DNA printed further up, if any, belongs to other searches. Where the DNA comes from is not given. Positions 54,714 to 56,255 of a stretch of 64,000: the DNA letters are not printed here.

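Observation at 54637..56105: Compact TnpB-like RuvC nuclease fused at its 3' end to a CRISPR-like mini-array, with no cas1/cas2/tnpA: candidate minimal type V-U-like RNA-guided system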

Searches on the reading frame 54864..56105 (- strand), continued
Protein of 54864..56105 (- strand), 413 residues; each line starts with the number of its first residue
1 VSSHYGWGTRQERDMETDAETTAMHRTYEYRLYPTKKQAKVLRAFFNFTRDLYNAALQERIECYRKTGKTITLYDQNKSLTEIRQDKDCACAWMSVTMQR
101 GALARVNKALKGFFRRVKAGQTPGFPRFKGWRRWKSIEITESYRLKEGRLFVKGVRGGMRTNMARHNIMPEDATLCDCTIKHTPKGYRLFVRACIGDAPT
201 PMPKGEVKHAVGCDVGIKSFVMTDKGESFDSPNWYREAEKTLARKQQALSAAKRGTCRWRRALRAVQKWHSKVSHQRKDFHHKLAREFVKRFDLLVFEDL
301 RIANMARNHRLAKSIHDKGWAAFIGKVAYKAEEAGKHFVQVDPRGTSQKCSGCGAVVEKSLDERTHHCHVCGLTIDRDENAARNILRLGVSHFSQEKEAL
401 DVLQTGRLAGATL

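Call 99: search_protein_families(library=padloc, proteins=[P0001, P0003, P0021, P0124], max_evalue=0.001)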
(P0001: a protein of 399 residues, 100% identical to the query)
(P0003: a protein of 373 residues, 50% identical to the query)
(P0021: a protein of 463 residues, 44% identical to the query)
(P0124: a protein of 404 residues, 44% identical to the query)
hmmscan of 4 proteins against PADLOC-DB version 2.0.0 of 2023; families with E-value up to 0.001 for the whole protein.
P0001 (399 aa): 20 families
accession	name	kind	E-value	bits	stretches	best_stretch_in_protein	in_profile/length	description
PDLC01691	Cas12f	-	3.6e-49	166.5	1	10-373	1-327/332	CAS-V-F; effector__SPE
PDLC01674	Cas12f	-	1.1e-46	157.6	1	78-381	68-364/389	CAS-V-F; effector__SPE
PDLC01678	Cas12f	-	1.1e-46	157.6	1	78-381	68-364/389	Cas14c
PDLC01700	Cas12f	-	6e-45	152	1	60-385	76-434/458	CAS-V-F; effector__SPE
PDLC00933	Cas12u4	-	2.2e-44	150.1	1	2-377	17-440/488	Cas12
PDLC00931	Cas12u2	-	6e-43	145.9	2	164-294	209-334/445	Cas12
PDLC01698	Cas12f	-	8.7e-37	125.4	2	164-294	197-321/411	CAS-V-F; effector__SPE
PDLC01039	Csx1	-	7.1e-31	106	1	13-380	5-309/315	found elsewhere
PDLC01690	Cas12f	-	1.4e-19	68.6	1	57-377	77-417/440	CAS-V-F; effector__SPE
PDLC00932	Cas12u3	-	3.7e-18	64.1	1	152-372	160-386/398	Cas12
PDLC01699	Cas12f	-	1.8e-17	61.8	1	152-371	163-388/399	CAS-V-F; effector__SPE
PDLC01692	Cas12f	-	1e-11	42.3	1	245-373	388-527/532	CAS-V-F; effector__SPE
PDLC00930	Cas12u1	-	2.2e-11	41.3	1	245-373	390-528/533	Cas12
PDLC01673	Cas12f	-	6.9e-11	39.7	1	312-374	434-499/507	CAS-V-F; effector__SPE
PDLC01677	Cas12f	-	2.6e-09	34.6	1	313-375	434-500/506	Cas14b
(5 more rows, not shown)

P0003 (373 aa): 19 families
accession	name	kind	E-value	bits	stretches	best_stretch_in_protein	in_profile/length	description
PDLC01674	Cas12f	-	5.2e-59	198.2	1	90-360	89-358/389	CAS-V-F; effector__SPE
PDLC01678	Cas12f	-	5.2e-59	198.2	1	90-360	89-358/389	Cas14c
PDLC01691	Cas12f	-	3.4e-56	189.6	1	2-360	1-329/332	CAS-V-F; effector__SPE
PDLC01700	Cas12f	-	8.8e-56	187.7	1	54-361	78-425/458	CAS-V-F; effector__SPE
PDLC00933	Cas12u4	-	2.4e-54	183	1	2-364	25-443/488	Cas12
PDLC00931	Cas12u2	-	2.3e-41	140.7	2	149-278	206-333/445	Cas12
PDLC01698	Cas12f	-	1e-38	131.8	2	66-278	113-320/411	CAS-V-F; effector__SPE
PDLC01039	Csx1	-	2.4e-37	127.2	1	79-358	64-309/315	found elsewhere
PDLC01690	Cas12f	-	5.6e-25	86.4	1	52-361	80-416/440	CAS-V-F; effector__SPE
PDLC01699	Cas12f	-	1.3e-24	85.2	1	133-357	157-389/399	CAS-V-F; effector__SPE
PDLC00932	Cas12u3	-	2.4e-24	84.4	1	136-357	156-386/398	Cas12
PDLC01673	Cas12f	-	6.6e-15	53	1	212-359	346-499/507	CAS-V-F; effector__SPE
PDLC01677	Cas12f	-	2.3e-14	51.3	1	211-359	344-499/506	Cas14b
PDLC01692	Cas12f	-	3.1e-13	47.4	1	234-361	396-530/532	CAS-V-F; effector__SPE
PDLC00930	Cas12u1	-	2.4e-12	44.5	1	234-361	398-531/533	Cas12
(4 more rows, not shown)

P0021 (463 aa): 19 families
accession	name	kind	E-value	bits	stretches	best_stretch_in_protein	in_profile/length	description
PDLC01674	Cas12f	-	1.5e-56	190.1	1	148-421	102-358/389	CAS-V-F; effector__SPE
PDLC01678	Cas12f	-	1.5e-56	190.1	1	148-421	102-358/389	Cas14c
PDLC00933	Cas12u4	-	1.6e-52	177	1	203-435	210-453/488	Cas12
PDLC00931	Cas12u2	-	4.5e-52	176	2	114-340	127-334/445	Cas12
PDLC01691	Cas12f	-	3.7e-51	173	1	43-421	5-329/332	CAS-V-F; effector__SPE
PDLC01700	Cas12f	-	1.3e-50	170.7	1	203-432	195-436/458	CAS-V-F; effector__SPE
PDLC01698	Cas12f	-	2.8e-45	153.4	2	78-340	80-321/411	CAS-V-F; effector__SPE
PDLC01039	Csx1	-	1.3e-41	141.3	1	83-421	31-309/315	found elsewhere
PDLC01692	Cas12f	-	7e-23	79.2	1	259-421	363-529/532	CAS-V-F; effector__SPE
PDLC00930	Cas12u1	-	5.8e-22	76.2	1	259-421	368-530/533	Cas12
PDLC01699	Cas12f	-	4.2e-20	70.4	1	204-417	176-388/399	CAS-V-F; effector__SPE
PDLC00932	Cas12u3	-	4.5e-20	70.4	1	204-417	173-385/398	Cas12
PDLC01690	Cas12f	-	2.4e-17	61.3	1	96-429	77-423/440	CAS-V-F; effector__SPE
PDLC01673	Cas12f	-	2.3e-12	44.6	1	230-417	310-496/507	CAS-V-F; effector__SPE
PDLC01677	Cas12f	-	2.1e-11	41.5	1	227-417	306-496/506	Cas14b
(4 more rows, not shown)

P0124 (404 aa): 17 families
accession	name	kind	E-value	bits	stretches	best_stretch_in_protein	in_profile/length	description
PDLC01700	Cas12f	-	1.4e-62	210.1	1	2-395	7-425/458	CAS-V-F; effector__SPE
PDLC00933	Cas12u4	-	3.6e-61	205.5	1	2-398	26-440/488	Cas12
PDLC01674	Cas12f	-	8.9e-60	200.8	1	69-394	43-358/389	CAS-V-F; effector__SPE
PDLC01678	Cas12f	-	8.9e-60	200.8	1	69-394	43-358/389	Cas14c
PDLC01691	Cas12f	-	4e-52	176.2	1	1-394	1-329/332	CAS-V-F; effector__SPE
PDLC00931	Cas12u2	-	3.9e-51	172.9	2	99-312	134-333/445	Cas12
PDLC01698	Cas12f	-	6.6e-47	158.7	1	2-393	1-408/411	CAS-V-F; effector__SPE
PDLC01039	Csx1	-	2.3e-36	124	1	105-391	65-308/315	found elsewhere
PDLC00932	Cas12u3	-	5.4e-28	96.5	1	86-392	101-387/398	Cas12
PDLC01699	Cas12f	-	9.2e-28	95.6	1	171-392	165-390/399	CAS-V-F; effector__SPE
PDLC01690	Cas12f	-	2.7e-23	80.9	1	1-395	6-416/440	CAS-V-F; effector__SPE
PDLC01673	Cas12f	-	2.4e-17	61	1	202-391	298-497/507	CAS-V-F; effector__SPE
PDLC01677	Cas12f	-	4.7e-13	47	1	201-391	296-497/506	Cas14b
PDLC01692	Cas12f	-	6.3e-13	46.4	1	255-394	387-529/532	CAS-V-F; effector__SPE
PDLC01225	Cas12_x1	-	2.5e-12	45.1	1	2-290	11-302/402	CAS-V-F; effector__SPE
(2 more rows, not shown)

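Call 109: predict_structure(alignment_id=A8)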
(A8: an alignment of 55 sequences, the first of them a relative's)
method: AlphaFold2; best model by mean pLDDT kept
length: 399 residues; sequences in the alignment: 55
mean_pLDDT: 92.3   pTM: 0.84
mean pLDDT of the five models: 92.3, 90.7, 90.6, 90.0, 89.4
residues with pLDDT >= 90: 324; 70-90: 54; 50-70: 16; < 50: 5
segments of 3 or more residues with pLDDT < 50: 397-399
pLDDT, mean of each block of 10 residues (from residue 1): 63 95 97 97 98 97 96 90 95 96 96 95 95 95 93 87 95 95 90 96 94 91 92 97 96 93 94 98 93 88 92 95 96 97 94 98 98 95 71 54
secondary structure, 60 per line:
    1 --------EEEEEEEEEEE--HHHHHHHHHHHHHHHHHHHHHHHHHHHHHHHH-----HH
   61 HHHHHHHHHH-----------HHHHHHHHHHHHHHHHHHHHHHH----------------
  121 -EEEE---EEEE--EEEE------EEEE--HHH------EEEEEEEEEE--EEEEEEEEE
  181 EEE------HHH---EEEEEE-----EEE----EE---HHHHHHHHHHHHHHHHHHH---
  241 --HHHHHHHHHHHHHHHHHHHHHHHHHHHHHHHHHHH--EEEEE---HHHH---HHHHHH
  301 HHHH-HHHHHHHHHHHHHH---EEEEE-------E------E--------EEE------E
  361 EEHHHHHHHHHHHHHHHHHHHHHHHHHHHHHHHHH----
elements in order: E9-19 H22-53 H59-70 H82-104 E122-125 E129-132 E135-138 E145-148 E160-169 E172-183 E196-201 E207-209 H219-237 H243-277 E280-284 H288-291 H295-304 H306-319 E323-327 E351-353 E360-362 H363-395

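Call 111: fold_search(model_id=the predicted structure, library=pdb)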
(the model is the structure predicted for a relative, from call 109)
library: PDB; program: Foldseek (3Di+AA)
matches with E <= 10: 266; with E <= 0.001: 63
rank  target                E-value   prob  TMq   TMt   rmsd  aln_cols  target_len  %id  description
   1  8h1j_A                1.8e-25  1.00  0.71  0.77   4.0       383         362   29  Cryo-EM structure of the TnpB-omegaRNA-target DNA ternary complex (released 2023-04-12)
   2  8exa_A                1.2e-23  1.00  0.73  0.84   3.2       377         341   28  ISDra2 TnpB in complex with reRNA and cognate DNA, conformation 1 (RuvC domain resolved) (released 2023-04-05)
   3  8iaz_A                4.9e-23  1.00  0.76  0.78   3.6       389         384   21  Cryo-EM structure of the ISFba1 TnpB-reRNA-dsDNA complex (released 2024-04-17)
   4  9b0l_P                1.3e-18  1.00  0.73  0.63   4.3       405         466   18  Cryo-EM structure of Acanthamoeba polyphaga mimivirus Fanzor2 ternary complex (released 2024-10-09)
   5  8bf8_A                2.4e-17  1.00  0.63  0.82   3.5       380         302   23  ISDra2 TnpB in complex with reRNA (released 2023-04-12)
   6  8dzj_A                7.9e-17  1.00  0.63  0.61   6.2       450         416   16  Cryo-EM structure of Acidibacillus sulfuroxidans Cas12f in complex with sgRNA and target DNA (released 2023-07-12)
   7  8j3r_B                7.9e-17  1.00  0.36  0.37  19.3       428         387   17  Cryo-EM structure of the AsCas12f-HKRA-sgRNAS3-5v7-target DNA (released 2023-09-27)
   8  8j1j_A                1.2e-16  1.00  0.66  0.63   5.8       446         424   16  Cryo-EM structure of the AsCas12f-YHAM-sgRNAS3-5v7-target DNA (released 2023-09-27)
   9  8j12_A                1.3e-16  1.00  0.65  0.62   6.4       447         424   18  Cryo-EM structure of the AsCas12f-sgRNA-target DNA ternary complex (released 2023-09-27)
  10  8j3r_A                2.9e-16  1.00  0.64  0.61   6.1       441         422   17  Cryo-EM structure of the AsCas12f-HKRA-sgRNAS3-5v7-target DNA (released 2023-09-27)
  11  9nzs_A                3.9e-16  1.00  0.58  0.56   8.3       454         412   16  Cryo-EM structure of OsCas12f-gRNA-DNA ternary complex. State III (released 2026-04-08)
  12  9jfq_A                5.2e-16  1.00  0.66  0.56   6.9       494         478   20  Structure of LaTranC complex bound to 27nt complementary DNA substrate, conformation 2 (released 2025-10-08)
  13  9jfs_A                7.8e-16  1.00  0.67  0.52   9.4       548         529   12  Structure of Cas12p-TrxA-guide RNA-target DNA complex(29nt TS and 11nt NTS) (released 2025-09-10)
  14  7wju_A                8.7e-16  1.00  0.64  0.63   5.5       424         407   16  Cryo-EM structure of the AsCas12f1-sgRNAv1-dsDNA ternary complex (released 2023-01-18)
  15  9i8y_A                2.4e-15  1.00  0.69  0.67   5.0       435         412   16  SpCas12Cas12f1 in complex with sgRNA and cognate DNA (released 2025-07-23)
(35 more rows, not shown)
